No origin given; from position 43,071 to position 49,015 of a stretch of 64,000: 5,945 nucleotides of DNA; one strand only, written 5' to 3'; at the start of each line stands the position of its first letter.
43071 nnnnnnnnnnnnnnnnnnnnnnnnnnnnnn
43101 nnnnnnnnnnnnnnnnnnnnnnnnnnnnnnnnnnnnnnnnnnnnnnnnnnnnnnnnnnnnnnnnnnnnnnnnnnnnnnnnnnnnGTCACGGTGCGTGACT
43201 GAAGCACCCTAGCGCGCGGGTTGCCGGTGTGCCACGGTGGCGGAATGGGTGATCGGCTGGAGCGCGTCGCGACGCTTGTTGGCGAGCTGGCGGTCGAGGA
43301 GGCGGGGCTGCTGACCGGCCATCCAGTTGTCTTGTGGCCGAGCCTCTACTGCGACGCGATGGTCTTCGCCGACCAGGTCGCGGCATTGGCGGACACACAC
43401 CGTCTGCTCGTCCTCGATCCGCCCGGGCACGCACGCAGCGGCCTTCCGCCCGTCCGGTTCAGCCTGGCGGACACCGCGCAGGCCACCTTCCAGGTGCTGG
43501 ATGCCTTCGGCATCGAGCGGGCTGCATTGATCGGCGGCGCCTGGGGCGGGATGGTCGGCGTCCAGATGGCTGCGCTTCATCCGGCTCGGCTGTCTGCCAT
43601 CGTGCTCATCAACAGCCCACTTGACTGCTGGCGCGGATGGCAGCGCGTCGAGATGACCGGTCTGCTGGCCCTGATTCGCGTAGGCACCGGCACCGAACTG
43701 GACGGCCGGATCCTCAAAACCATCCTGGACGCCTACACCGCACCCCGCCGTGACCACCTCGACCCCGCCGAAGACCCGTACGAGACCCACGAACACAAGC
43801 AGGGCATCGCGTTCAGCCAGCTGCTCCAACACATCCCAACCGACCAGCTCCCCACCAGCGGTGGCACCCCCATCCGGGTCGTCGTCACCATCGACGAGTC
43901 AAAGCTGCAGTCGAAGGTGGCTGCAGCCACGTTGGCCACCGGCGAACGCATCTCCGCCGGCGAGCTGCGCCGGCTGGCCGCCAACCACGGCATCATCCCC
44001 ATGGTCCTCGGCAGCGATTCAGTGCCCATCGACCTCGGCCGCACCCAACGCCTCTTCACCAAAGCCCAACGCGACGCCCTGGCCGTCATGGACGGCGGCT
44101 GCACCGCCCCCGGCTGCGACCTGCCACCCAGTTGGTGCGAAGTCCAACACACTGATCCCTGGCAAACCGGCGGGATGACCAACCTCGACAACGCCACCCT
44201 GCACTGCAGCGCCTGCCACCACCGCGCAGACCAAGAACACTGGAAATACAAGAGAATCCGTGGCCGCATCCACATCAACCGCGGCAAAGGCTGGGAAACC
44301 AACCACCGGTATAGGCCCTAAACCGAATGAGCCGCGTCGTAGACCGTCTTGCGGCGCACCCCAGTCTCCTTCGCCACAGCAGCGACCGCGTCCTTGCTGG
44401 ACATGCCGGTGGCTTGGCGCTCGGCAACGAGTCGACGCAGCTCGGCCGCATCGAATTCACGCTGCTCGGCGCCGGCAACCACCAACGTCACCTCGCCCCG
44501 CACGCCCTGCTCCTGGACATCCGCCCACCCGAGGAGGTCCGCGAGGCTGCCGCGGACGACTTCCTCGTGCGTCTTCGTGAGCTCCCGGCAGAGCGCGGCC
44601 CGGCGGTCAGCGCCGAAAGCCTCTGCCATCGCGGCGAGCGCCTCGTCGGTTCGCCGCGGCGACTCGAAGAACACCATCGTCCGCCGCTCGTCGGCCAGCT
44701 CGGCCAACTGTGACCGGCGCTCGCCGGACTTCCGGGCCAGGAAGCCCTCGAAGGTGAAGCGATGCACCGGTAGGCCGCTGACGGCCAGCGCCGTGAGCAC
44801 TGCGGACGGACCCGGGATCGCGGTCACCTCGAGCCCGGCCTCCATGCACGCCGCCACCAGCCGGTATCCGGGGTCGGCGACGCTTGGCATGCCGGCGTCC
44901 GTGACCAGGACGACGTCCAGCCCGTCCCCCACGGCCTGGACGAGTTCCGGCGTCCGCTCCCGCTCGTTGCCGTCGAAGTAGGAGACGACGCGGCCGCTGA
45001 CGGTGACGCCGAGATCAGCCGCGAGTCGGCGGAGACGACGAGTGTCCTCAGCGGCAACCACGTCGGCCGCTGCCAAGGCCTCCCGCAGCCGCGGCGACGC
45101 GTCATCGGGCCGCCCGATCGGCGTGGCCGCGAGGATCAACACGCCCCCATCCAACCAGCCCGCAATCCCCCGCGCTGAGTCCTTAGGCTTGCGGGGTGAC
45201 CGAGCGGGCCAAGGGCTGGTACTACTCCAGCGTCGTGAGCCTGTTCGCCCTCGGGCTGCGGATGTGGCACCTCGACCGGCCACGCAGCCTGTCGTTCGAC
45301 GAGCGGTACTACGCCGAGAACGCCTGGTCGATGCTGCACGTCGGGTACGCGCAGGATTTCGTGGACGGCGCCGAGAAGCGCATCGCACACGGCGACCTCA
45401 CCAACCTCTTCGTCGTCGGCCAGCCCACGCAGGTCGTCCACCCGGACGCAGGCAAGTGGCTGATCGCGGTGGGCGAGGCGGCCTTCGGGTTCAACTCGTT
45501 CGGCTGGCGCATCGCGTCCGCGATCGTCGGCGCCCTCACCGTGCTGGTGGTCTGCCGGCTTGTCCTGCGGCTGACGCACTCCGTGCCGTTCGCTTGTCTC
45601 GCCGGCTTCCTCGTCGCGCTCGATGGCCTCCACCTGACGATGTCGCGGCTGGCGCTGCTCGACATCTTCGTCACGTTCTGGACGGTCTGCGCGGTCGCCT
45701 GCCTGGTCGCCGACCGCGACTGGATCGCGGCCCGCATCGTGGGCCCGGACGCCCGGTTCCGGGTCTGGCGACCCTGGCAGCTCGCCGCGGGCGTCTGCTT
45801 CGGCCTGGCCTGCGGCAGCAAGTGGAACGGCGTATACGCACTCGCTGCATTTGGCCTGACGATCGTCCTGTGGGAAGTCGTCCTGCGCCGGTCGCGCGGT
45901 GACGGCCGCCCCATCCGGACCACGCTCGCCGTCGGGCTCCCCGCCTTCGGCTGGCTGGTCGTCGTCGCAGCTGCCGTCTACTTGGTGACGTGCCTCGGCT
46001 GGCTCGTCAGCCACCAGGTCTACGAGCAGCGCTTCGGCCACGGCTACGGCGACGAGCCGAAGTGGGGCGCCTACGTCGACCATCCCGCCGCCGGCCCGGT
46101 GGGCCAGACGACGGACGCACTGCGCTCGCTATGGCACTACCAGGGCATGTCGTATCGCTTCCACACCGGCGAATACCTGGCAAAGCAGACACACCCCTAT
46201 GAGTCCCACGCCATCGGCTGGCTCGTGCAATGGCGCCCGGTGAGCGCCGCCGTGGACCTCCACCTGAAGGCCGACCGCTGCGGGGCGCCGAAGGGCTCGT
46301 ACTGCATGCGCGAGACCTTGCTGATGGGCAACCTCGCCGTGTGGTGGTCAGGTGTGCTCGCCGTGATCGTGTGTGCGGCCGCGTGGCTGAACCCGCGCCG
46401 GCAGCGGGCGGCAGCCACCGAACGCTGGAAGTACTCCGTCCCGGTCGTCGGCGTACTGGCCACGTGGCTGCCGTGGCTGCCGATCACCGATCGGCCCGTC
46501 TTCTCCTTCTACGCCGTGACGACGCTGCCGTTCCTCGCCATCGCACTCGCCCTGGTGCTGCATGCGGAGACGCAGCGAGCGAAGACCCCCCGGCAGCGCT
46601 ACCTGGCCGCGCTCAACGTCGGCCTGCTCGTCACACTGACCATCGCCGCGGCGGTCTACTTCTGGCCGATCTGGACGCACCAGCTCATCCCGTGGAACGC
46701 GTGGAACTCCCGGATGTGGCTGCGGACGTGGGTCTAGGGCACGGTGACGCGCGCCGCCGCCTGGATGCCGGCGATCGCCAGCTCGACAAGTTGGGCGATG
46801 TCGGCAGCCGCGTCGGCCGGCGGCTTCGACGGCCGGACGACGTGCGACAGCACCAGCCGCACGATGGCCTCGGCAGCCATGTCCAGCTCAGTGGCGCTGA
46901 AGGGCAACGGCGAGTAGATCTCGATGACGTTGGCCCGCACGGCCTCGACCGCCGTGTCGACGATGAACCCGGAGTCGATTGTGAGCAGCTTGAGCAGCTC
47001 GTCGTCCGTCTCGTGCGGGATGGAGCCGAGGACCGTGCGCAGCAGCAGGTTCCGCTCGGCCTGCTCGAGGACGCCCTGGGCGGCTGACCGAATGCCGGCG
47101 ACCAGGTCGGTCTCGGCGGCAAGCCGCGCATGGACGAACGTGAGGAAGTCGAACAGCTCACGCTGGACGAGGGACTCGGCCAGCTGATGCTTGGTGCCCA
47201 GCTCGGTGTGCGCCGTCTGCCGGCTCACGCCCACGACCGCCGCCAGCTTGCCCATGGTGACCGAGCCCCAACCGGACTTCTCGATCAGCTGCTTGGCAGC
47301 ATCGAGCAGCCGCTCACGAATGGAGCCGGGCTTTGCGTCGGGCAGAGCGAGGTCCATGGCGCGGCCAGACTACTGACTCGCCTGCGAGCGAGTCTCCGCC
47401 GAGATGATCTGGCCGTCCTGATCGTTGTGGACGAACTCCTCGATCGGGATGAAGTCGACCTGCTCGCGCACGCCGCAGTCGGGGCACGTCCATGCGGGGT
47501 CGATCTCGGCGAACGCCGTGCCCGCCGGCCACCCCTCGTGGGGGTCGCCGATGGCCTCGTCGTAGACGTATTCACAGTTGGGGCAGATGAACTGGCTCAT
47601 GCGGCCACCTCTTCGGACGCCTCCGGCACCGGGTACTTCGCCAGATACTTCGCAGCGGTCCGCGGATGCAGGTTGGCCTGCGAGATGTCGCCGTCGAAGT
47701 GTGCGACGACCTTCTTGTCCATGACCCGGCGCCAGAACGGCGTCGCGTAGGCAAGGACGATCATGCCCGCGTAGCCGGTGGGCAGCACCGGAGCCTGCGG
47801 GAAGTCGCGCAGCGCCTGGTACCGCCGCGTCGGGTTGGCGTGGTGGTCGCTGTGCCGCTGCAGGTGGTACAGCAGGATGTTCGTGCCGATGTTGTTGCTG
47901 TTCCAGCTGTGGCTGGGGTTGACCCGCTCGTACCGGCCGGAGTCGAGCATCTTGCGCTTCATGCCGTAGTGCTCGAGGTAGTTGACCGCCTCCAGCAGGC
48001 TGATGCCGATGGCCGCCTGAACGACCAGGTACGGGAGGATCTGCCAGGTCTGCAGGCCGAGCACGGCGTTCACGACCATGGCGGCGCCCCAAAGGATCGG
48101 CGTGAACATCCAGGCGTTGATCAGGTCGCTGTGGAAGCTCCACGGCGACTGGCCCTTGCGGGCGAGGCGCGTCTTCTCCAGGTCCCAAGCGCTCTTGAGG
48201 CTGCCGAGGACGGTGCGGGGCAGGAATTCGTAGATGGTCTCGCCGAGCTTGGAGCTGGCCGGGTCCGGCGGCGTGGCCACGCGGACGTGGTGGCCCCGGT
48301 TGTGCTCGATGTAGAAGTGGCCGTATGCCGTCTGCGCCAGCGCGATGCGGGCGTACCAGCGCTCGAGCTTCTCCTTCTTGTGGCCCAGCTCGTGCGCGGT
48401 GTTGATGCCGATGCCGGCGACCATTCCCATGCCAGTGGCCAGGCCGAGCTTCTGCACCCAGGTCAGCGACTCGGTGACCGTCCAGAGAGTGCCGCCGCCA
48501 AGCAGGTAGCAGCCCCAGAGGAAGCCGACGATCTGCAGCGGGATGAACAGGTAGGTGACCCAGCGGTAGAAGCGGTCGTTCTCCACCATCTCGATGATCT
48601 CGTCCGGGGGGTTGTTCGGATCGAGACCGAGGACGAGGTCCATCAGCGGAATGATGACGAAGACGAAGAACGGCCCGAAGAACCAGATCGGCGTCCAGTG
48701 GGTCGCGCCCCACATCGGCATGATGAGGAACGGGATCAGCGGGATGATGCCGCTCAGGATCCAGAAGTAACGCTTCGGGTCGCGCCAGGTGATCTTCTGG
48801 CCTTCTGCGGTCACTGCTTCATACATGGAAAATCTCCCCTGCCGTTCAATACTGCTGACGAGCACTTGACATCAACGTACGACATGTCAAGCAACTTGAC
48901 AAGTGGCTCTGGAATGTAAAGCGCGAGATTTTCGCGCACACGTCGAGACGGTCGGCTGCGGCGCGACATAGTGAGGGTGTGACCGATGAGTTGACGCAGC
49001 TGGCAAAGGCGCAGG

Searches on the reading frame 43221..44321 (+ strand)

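Call 37: search_protein_families(library=pfam, proteins=[window:43221-44321:+], max_evalue=0.0001)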
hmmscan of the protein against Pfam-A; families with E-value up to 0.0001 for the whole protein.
window:43221-44321:+ (366 aa): 3 families
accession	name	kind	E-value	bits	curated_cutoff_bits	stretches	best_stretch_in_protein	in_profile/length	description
PF00561.26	Abhydrolase_1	-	2.3e-15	57.4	25.8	1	47-134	14-110/245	alpha/beta hydrolase fold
PF02720.22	DUF222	-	5.6e-08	32.9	24.4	1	205-289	220-304/306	Domain of unknown function (DUF222)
PF12697.13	Abhydrolase_6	-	1.2e-07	33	26.3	1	36-209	1-155/217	Alpha/beta hydrolase family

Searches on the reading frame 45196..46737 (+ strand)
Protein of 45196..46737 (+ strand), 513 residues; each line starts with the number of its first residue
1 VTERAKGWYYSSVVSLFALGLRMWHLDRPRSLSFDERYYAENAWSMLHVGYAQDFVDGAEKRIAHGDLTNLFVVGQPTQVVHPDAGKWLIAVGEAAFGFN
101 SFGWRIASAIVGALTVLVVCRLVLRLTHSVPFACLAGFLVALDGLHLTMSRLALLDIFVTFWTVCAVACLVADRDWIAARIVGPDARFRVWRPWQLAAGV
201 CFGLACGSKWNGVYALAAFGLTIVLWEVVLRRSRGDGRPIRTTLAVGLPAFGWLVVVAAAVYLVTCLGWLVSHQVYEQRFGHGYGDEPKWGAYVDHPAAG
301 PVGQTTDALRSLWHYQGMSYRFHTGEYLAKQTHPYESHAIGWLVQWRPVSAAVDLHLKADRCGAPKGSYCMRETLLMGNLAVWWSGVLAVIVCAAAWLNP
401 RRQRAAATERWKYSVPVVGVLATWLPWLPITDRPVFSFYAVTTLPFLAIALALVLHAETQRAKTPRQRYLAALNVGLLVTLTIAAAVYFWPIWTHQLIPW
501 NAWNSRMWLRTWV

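Call 37: search_protein_families(library=pfam, proteins=[window:45196-46737:+], max_evalue=0.0001)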
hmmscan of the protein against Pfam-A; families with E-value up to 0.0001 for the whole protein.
window:45196-46737:+ (513 aa): 3 families
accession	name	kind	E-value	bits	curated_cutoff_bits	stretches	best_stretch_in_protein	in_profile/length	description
PF02366.24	PMT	-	2.9e-27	96.2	22.7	1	13-243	2-214/245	Dolichyl-phosphate-mannose-protein mannosyltransferase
PF16192.10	PMT_4TMC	-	1.3e-10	41.5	32.4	1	311-512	4-202/202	C-terminal four TMM region of protein-O-mannosyltransferase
PF13231.12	PMT_2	-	6.7e-06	26.8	26.1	1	82-235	2-139/160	Dolichyl-phosphate-mannose-protein mannosyltransferase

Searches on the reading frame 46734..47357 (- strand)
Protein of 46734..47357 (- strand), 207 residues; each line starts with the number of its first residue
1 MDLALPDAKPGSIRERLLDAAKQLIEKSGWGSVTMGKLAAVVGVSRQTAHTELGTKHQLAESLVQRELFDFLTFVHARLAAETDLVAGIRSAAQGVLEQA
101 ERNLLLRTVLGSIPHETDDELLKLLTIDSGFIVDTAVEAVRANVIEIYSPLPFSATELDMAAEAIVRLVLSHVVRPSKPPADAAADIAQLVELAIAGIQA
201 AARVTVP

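Call 38: search_protein_families(library=pfam, proteins=[window:46734-47357:-], max_evalue=0.0001)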
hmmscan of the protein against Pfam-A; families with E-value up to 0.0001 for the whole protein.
window:46734-47357:- (207 aa): 2 families
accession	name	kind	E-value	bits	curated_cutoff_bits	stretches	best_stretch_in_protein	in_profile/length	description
PF18556.6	TetR_C_35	-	1.5e-23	83.5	26.7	1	84-191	1-103/105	Bacterial Tetracyclin repressor, C-terminal domain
PF00440.29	TetR_N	-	7e-06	26.2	24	1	17-62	1-46/47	Bacterial regulatory proteins, tetR family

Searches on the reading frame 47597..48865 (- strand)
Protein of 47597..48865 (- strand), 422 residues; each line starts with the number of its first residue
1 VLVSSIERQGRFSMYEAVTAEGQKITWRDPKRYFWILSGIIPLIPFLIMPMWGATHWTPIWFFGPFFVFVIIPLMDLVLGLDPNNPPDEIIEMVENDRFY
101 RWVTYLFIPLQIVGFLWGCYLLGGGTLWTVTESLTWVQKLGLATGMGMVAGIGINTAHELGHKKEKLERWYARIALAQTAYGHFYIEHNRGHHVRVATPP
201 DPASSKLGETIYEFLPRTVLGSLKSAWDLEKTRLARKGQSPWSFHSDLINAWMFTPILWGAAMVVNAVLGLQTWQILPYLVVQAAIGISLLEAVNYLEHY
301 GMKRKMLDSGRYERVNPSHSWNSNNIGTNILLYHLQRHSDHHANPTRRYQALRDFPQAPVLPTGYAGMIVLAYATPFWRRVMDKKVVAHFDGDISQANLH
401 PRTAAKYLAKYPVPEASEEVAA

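Call 38: search_protein_families(library=pfam, proteins=[window:47597-48865:-], max_evalue=0.0001)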
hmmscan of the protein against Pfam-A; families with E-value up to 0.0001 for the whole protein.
window:47597-48865:- (422 aa): 1 family
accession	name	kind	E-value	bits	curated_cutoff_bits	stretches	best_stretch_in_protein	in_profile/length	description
PF00487.30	FA_desaturase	-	1.4e-30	107.4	29.7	1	136-355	3-234/253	Fatty acid desaturase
